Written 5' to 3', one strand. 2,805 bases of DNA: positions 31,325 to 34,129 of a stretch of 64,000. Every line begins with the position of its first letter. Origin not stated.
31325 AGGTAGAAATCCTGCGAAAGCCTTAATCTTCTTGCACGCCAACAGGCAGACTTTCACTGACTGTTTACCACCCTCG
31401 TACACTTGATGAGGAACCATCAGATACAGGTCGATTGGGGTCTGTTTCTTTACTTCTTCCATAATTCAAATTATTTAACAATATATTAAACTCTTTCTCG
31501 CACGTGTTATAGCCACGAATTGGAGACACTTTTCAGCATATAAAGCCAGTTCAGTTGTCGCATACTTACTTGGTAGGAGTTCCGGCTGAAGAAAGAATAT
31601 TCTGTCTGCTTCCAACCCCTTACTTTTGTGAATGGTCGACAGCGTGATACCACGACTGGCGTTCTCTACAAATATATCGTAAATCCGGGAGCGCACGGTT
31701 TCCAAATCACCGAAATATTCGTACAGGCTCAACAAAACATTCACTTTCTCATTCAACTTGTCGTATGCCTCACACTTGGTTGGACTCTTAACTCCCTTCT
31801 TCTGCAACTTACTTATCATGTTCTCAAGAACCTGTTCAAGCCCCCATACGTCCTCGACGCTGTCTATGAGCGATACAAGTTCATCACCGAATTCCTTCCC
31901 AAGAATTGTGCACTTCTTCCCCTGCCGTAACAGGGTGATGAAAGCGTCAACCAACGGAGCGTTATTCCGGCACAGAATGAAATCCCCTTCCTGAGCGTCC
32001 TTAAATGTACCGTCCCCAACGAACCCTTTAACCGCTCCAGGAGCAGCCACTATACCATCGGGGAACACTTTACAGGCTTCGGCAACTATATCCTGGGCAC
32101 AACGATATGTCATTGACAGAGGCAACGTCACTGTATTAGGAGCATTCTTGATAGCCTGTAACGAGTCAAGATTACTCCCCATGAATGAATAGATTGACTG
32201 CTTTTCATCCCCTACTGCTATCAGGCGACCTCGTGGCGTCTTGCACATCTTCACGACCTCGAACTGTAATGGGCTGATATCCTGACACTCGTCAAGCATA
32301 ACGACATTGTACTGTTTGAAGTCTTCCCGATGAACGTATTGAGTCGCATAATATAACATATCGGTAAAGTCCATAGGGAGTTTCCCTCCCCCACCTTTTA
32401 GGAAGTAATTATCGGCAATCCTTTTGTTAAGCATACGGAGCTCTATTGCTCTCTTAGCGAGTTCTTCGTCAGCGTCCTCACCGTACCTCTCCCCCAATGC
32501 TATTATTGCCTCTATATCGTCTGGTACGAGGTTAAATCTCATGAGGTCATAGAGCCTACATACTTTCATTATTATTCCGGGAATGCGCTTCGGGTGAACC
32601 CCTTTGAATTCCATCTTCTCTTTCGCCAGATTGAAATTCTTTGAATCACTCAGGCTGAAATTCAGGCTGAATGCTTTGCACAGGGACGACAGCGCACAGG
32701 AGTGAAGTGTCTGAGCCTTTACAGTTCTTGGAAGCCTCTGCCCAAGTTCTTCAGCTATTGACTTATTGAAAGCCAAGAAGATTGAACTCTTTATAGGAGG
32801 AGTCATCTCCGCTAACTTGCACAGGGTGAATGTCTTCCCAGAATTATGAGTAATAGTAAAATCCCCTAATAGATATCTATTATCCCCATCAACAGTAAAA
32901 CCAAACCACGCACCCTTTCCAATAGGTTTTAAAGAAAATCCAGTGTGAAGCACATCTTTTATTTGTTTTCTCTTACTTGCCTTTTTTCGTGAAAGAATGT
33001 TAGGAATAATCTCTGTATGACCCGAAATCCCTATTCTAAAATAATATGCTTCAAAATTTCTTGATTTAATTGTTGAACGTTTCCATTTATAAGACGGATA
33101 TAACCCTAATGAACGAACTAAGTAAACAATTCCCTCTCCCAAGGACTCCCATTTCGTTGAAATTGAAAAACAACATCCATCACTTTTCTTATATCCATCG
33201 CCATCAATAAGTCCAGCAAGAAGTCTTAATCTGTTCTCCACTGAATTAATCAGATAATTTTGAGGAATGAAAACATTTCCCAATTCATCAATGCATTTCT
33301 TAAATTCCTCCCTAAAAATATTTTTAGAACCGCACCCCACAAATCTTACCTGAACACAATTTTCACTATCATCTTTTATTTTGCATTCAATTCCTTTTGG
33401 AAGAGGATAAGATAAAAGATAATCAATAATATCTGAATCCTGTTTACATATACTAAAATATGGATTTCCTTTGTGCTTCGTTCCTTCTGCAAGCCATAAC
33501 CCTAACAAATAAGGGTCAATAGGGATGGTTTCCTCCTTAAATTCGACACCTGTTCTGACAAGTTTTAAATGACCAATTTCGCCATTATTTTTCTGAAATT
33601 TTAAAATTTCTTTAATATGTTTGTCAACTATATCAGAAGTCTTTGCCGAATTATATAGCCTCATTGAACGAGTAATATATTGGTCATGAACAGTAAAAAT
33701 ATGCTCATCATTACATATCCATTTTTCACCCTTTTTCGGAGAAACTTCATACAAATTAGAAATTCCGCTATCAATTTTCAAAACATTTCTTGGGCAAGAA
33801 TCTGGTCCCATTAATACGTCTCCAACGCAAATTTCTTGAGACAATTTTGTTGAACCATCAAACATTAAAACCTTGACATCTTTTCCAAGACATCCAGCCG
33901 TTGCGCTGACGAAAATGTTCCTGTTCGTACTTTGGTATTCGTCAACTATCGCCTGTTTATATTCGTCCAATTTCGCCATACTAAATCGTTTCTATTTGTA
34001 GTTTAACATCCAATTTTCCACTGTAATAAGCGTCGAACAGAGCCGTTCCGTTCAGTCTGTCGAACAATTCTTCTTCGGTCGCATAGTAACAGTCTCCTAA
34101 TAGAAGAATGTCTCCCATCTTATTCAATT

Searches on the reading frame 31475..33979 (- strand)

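Call 36: search_protein_families(library=phrogs, proteins=[window:31475-33979:-], max_evalue=0.00001)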
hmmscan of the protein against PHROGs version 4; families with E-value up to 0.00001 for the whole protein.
window:31475-33979:- (834 aa): 4 families
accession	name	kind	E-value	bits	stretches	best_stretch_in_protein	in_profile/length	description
phrog_1967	-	DNA, RNA and nucleotide metabolism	1.5e-77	262.9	1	380-833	177-666/776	DNA helicase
phrog_36964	-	head and packaging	2.9e-17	63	1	3-273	63-318/890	terminase large subunit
phrog_19299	-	head and packaging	6.5e-14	52.3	1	30-294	32-296/702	terminase large subunit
phrog_15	-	head and packaging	1.2e-12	48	1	8-268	53-312/1330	terminase large subunit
